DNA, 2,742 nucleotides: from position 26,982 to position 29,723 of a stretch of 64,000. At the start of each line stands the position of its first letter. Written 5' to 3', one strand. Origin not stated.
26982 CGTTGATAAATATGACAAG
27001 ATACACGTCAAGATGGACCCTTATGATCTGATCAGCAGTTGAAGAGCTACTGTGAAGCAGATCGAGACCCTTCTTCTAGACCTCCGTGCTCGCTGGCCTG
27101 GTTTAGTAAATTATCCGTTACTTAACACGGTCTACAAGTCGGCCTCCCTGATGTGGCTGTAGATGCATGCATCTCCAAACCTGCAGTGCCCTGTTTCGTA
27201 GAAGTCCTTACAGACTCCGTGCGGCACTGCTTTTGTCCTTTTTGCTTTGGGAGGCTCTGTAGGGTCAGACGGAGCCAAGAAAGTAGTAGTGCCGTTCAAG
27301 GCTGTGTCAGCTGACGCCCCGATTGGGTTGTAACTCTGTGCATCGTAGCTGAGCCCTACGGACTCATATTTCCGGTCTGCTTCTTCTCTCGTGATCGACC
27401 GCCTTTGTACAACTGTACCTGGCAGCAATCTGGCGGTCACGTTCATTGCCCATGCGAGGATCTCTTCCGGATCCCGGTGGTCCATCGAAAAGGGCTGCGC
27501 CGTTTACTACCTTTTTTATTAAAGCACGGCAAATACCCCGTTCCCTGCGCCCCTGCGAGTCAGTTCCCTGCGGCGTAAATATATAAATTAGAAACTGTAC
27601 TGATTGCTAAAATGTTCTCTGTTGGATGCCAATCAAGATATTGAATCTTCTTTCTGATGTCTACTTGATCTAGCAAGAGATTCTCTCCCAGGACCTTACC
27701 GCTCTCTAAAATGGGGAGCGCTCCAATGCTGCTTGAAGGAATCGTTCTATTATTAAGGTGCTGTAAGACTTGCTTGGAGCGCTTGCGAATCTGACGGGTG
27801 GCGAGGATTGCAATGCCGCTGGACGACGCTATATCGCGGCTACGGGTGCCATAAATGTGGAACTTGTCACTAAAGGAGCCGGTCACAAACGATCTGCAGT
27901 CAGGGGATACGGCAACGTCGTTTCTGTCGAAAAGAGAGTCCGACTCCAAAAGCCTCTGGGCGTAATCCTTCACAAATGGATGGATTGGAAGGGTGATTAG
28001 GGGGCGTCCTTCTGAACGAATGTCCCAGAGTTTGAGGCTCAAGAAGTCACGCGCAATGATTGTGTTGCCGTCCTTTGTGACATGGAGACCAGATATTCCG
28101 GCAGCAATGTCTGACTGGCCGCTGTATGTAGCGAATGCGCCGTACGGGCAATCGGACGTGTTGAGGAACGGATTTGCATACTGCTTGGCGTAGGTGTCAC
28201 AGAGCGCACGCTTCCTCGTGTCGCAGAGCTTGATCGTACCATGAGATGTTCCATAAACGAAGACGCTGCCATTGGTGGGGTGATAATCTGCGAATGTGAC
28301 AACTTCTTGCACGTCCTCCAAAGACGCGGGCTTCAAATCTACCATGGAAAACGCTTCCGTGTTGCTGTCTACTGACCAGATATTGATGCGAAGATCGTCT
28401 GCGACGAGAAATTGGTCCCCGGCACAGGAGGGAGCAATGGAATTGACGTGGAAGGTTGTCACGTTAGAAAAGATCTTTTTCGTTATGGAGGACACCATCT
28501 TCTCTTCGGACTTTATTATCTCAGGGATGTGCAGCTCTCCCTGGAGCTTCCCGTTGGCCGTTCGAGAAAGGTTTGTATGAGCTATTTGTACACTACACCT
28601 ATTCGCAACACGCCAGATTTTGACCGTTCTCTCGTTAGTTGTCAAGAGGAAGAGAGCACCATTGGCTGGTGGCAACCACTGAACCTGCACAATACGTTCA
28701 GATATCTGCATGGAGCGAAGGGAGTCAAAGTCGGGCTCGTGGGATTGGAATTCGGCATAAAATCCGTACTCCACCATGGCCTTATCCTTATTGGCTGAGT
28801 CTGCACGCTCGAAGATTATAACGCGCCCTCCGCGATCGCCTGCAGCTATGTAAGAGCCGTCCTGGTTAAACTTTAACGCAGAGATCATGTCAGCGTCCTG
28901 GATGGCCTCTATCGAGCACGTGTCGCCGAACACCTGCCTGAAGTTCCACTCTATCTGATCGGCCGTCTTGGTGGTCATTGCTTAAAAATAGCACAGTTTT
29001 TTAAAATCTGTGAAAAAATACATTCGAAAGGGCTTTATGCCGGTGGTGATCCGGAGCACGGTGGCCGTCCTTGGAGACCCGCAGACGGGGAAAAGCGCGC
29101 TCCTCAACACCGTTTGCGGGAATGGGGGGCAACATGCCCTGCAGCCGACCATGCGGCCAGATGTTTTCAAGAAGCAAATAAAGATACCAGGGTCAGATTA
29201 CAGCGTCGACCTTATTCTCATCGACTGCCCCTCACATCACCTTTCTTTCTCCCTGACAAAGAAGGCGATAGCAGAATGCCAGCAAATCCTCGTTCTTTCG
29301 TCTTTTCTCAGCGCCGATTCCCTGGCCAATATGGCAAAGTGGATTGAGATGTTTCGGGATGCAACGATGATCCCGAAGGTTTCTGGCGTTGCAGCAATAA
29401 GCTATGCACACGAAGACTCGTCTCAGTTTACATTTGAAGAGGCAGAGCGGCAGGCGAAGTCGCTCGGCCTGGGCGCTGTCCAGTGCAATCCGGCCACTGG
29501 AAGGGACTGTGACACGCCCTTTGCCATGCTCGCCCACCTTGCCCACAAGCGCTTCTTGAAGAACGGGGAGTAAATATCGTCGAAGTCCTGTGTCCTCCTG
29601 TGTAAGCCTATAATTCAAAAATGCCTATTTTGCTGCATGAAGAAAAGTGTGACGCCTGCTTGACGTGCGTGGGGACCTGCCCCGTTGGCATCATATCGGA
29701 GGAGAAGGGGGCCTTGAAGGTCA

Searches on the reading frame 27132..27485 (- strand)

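Call 47: search_protein_families(library=pfam, proteins=[window:27132-27485:-], max_evalue=0.01)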
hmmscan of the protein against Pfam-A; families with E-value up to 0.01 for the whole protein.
window:27132-27485:- (117 aa): 5 families
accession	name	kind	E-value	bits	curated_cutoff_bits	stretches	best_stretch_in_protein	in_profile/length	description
PF00642.30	zf-CCCH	-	3.9e-06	27.1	20.5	1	91-111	5-25/27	Zinc finger C-x8-C-x5-C-x3-H type (and similar)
PF18345.7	zf_CCCH_4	-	8.3e-06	26.1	29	1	92-111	1-19/19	Zinc finger domain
PF18044.7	zf-CCCH_4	-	0.00051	20.1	24.6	1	91-111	2-21/22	CCCH-type zinc finger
PF14608.12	zf-CCCH_2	-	0.0011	19.9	25.8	1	92-111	2-18/19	RNA-binding, Nab2-type zinc finger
PF22623.2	zf-CCCH_9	-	0.0013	19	27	1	92-111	3-22/38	KIAA1064-like, CCCH zinc finger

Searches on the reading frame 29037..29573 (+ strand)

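Call 47: search_protein_families(library=pfam, proteins=[window:29037-29573:+], max_evalue=0.01)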
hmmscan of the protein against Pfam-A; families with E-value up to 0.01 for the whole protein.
window:29037-29573:+ (178 aa): 3 families
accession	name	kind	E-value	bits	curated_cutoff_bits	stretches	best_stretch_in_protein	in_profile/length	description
PF00071.28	Ras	-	8.7e-09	35.6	21.6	1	9-167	2-158/162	Ras family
PF08477.19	Roc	-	1.3e-05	25.9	27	1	9-109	2-105/119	Ras of Complex, Roc, domain of DAPkinase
PF01926.29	MMR_HSR1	-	3.7e-05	24.3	21.9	1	8-90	1-85/113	50S ribosome-binding GTPase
